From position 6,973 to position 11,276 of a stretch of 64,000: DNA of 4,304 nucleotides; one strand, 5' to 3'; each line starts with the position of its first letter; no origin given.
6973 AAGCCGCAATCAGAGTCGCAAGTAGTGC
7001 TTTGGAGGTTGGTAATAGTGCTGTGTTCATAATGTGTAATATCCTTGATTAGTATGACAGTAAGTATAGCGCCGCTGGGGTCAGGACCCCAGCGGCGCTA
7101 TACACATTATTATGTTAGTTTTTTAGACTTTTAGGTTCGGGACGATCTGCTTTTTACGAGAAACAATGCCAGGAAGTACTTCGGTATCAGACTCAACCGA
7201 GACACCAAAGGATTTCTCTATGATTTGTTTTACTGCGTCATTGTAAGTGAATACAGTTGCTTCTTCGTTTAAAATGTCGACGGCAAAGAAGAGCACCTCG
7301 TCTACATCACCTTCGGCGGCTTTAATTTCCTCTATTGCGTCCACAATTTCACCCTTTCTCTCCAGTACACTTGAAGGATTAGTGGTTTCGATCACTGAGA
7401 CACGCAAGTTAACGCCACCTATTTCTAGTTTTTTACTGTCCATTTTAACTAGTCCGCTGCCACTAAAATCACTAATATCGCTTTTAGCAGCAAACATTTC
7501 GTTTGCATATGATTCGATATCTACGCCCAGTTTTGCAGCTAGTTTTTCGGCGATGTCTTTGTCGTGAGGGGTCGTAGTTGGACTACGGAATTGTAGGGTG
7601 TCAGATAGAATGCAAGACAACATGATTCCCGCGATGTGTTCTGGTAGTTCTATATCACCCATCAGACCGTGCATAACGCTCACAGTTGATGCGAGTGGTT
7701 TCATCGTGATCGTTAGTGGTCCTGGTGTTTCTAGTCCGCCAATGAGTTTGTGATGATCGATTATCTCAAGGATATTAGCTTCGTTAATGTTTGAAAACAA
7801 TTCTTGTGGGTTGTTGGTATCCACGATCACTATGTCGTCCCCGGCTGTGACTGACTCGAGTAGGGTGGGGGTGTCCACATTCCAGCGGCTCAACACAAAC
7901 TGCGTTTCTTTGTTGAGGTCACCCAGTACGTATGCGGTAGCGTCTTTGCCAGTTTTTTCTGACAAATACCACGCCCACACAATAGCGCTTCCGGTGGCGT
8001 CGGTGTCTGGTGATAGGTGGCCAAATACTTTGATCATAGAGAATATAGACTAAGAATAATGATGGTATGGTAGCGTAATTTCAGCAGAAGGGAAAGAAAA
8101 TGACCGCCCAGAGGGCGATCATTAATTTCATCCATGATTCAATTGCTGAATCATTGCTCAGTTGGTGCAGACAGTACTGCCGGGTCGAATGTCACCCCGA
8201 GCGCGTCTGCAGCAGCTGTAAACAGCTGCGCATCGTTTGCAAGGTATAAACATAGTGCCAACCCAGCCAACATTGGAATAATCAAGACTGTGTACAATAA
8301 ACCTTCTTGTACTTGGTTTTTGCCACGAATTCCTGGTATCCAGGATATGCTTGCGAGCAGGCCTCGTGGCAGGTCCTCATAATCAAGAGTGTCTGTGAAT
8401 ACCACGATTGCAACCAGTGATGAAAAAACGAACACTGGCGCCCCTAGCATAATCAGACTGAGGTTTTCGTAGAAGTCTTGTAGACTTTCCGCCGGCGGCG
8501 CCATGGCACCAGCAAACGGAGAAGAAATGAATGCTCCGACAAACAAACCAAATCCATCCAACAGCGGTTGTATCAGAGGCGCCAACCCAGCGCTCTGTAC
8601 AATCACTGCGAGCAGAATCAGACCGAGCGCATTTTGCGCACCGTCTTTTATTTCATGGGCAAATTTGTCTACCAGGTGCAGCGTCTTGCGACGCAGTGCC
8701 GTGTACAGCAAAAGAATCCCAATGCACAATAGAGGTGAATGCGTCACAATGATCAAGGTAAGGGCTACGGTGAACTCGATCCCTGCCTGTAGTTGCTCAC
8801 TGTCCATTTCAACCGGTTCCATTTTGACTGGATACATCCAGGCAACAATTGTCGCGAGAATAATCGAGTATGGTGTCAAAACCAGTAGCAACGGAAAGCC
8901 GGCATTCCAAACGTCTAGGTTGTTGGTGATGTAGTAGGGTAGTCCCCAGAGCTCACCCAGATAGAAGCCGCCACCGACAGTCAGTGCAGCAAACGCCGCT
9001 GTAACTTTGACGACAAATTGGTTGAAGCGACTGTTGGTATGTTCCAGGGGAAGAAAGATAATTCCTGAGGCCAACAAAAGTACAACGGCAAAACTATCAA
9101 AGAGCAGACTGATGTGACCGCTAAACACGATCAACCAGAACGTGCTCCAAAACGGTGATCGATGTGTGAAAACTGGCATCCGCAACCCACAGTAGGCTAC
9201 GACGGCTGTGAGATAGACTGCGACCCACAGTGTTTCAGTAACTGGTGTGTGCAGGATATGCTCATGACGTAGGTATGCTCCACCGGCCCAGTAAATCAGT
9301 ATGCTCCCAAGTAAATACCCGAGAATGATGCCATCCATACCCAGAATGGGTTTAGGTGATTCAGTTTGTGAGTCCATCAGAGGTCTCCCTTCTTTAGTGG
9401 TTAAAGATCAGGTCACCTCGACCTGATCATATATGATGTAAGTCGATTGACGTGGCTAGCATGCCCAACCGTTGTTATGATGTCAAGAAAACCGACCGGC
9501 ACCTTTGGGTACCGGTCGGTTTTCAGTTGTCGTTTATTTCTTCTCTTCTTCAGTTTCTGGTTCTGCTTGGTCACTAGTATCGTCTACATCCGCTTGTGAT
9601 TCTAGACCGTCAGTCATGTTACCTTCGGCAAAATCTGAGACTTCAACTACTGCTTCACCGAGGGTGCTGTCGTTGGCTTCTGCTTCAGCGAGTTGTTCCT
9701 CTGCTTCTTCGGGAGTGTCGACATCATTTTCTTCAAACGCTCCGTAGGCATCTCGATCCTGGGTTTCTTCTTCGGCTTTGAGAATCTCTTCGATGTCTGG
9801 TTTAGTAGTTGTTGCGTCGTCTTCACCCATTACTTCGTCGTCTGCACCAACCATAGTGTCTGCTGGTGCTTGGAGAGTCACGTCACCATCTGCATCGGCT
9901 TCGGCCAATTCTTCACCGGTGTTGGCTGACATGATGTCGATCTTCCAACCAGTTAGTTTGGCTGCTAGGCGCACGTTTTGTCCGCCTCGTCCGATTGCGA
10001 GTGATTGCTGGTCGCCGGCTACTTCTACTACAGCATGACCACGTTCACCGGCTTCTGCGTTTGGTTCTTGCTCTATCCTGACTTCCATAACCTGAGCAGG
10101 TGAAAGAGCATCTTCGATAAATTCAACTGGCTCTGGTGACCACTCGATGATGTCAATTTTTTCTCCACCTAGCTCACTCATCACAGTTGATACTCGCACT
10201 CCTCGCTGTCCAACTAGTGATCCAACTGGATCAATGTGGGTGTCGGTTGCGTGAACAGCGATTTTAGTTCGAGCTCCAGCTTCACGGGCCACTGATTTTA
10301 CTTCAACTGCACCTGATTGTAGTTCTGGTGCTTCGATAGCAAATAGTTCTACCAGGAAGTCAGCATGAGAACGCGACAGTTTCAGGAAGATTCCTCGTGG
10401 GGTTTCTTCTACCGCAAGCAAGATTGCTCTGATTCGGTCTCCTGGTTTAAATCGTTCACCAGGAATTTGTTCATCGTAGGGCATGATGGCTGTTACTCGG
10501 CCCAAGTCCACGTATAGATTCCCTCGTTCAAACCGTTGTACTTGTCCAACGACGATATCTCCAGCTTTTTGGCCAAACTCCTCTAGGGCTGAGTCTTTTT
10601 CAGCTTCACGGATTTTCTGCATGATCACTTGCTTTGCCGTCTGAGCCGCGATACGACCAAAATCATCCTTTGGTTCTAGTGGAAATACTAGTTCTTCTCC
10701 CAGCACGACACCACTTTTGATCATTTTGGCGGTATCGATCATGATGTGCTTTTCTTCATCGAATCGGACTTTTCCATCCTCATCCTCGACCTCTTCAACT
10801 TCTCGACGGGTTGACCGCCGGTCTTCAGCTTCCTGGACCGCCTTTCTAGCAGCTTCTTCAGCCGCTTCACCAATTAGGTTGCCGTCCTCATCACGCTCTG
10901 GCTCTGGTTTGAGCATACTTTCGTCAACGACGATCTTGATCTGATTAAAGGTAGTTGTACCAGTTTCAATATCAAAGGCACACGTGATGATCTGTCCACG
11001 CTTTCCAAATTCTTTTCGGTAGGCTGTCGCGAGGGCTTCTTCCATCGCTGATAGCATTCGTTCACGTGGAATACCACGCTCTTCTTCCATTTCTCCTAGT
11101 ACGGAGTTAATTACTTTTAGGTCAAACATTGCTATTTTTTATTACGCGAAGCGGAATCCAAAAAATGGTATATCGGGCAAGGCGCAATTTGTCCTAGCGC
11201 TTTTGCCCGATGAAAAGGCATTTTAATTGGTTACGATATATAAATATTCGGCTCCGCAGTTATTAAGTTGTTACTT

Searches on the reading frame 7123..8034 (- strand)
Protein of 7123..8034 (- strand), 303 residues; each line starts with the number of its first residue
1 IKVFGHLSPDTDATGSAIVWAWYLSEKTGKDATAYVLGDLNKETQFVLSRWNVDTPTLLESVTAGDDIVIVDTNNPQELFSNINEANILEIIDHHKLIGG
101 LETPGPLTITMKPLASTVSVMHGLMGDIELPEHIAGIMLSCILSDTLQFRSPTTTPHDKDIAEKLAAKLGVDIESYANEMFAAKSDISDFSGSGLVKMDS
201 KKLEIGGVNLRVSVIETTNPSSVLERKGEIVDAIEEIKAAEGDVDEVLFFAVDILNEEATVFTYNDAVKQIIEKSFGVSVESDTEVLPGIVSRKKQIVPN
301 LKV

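Call 84: search_protein_families(library=pfam, proteins=[window:7123-8034:-], max_evalue=0.001)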
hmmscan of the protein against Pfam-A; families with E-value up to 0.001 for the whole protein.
window:7123-8034:- (303 aa): 2 families
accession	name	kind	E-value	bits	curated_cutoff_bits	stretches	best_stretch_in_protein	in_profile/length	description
PF02833.19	DHHA2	-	6.7e-26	91.5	27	1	178-302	1-124/126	DHHA2 domain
PF01368.27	DHH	-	2.3e-16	60.6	28.1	1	1-142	2-125/125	DHH family, N-terminal domain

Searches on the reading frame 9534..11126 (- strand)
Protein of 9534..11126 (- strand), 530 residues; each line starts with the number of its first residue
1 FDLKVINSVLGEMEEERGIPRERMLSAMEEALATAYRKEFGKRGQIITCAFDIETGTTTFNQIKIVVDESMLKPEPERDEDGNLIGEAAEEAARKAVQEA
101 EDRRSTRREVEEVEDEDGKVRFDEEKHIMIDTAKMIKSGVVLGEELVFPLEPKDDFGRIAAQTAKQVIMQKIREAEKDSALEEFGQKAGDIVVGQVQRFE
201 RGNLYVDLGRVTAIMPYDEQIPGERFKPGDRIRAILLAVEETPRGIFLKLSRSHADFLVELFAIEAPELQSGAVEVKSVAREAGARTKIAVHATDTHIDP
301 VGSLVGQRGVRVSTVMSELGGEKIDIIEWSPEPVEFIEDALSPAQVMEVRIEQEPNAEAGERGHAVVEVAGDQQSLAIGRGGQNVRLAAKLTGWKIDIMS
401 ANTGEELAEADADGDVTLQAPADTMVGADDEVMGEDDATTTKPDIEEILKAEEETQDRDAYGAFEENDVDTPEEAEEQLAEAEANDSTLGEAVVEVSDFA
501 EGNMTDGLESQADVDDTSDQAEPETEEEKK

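Call 40: search_protein_families(library=pfam, proteins=[window:9534-11126:-], max_evalue=0.00001)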
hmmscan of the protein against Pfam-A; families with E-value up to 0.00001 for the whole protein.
window:9534-11126:- (530 aa): 3 families
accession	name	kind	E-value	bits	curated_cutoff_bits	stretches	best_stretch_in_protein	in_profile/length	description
PF13184.12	KH_5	-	1.2e-27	96.3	27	1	283-351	1-69/69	NusA-like KH domain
PF08529.16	NusA_N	-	7.3e-26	91.2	23.8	1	8-178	4-119/119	NusA N-terminal domain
PF00575.29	S1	-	4.9e-07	30.5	22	1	187-249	3-72/74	S1 RNA binding domain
